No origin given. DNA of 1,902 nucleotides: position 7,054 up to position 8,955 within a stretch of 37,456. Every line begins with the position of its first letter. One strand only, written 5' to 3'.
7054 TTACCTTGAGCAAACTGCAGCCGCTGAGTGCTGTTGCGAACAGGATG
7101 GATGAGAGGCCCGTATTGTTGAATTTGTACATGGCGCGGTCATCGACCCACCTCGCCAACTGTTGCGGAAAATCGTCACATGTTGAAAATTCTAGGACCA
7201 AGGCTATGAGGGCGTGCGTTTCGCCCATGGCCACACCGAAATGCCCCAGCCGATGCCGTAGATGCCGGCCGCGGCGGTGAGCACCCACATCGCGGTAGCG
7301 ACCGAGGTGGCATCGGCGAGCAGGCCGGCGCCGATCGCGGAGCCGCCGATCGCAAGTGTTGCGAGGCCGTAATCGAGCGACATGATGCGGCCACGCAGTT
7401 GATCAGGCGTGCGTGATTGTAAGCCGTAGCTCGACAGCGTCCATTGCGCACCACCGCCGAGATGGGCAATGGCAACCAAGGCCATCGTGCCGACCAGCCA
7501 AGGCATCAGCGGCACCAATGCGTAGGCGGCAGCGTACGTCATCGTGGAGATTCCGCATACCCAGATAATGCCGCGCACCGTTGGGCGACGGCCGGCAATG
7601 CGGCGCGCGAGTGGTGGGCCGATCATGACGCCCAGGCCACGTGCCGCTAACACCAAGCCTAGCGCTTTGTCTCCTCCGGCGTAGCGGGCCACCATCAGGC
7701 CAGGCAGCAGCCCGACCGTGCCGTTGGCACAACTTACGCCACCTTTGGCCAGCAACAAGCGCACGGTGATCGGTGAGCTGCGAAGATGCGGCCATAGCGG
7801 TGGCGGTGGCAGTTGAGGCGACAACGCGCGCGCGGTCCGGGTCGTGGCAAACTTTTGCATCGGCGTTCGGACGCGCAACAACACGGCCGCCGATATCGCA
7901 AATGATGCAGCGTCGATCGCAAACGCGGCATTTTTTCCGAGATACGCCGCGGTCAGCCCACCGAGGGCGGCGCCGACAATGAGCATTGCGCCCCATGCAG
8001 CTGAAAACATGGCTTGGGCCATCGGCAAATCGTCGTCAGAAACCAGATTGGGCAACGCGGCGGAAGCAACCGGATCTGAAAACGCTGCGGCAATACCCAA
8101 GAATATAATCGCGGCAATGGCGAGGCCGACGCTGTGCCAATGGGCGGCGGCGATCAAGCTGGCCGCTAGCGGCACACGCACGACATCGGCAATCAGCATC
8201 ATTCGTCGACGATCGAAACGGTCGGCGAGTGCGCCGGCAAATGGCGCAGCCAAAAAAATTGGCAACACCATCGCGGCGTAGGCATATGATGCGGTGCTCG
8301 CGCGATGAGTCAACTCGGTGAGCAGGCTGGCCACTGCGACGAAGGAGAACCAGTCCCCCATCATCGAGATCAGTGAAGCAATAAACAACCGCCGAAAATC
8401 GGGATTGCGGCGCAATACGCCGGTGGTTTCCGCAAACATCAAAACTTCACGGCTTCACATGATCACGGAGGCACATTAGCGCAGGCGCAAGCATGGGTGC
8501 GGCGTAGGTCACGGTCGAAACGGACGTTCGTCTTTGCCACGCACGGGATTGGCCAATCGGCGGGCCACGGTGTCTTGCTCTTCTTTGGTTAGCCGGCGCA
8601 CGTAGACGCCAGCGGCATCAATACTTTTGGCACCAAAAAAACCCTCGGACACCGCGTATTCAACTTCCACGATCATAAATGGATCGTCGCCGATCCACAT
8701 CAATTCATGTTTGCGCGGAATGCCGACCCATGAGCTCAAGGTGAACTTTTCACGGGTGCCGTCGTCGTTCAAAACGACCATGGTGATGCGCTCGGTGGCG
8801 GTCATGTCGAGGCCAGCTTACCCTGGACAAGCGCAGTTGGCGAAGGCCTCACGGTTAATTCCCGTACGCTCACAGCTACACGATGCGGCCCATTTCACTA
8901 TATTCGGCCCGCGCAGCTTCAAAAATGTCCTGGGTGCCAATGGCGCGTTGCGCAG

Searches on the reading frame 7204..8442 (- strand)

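Call 3: search_protein_families(library=pfam, proteins=[window:7204-8442:-], max_evalue=0.01)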
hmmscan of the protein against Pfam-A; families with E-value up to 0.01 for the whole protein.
window:7204-8442:- (412 aa): 3 families
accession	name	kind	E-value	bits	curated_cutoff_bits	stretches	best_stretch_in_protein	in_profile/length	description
PF07690.21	MFS_1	-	9.6e-34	117.2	33.4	1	19-363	1-341/347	Major Facilitator Superfamily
PF05977.19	MFS_3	-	5.4e-30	104.8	27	1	12-388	8-379/524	Transmembrane secretion effector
PF13347.12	MFS_2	-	0.00016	20.8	27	1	8-185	218-395/427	MFS/sugar transport protein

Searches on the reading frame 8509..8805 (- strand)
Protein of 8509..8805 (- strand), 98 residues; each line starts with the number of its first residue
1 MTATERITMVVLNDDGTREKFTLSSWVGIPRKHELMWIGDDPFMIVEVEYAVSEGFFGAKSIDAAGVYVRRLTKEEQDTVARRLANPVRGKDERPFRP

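Call 3: search_protein_families(library=pfam, proteins=[window:8509-8805:-], max_evalue=0.01)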
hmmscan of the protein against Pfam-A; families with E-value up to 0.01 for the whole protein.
window:8509-8805:- (98 aa): 0 families

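Call 4: search_protein_families(library=ncbifam, proteins=[window:8509-8805:-], max_evalue=0.01)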
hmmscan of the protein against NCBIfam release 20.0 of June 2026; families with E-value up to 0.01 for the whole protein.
window:8509-8805:- (98 aa): 0 families

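Call 5: search_protein_families(library=padloc, proteins=[window:8509-8805:-], max_evalue=0.01)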
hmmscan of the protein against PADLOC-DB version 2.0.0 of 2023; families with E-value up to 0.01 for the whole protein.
window:8509-8805:- (98 aa): 0 families

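Call 7: search_protein_families(library=phrogs, proteins=[window:8509-8805:-], max_evalue=0.01)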
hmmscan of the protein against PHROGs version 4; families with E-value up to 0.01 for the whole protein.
window:8509-8805:- (98 aa): 0 families
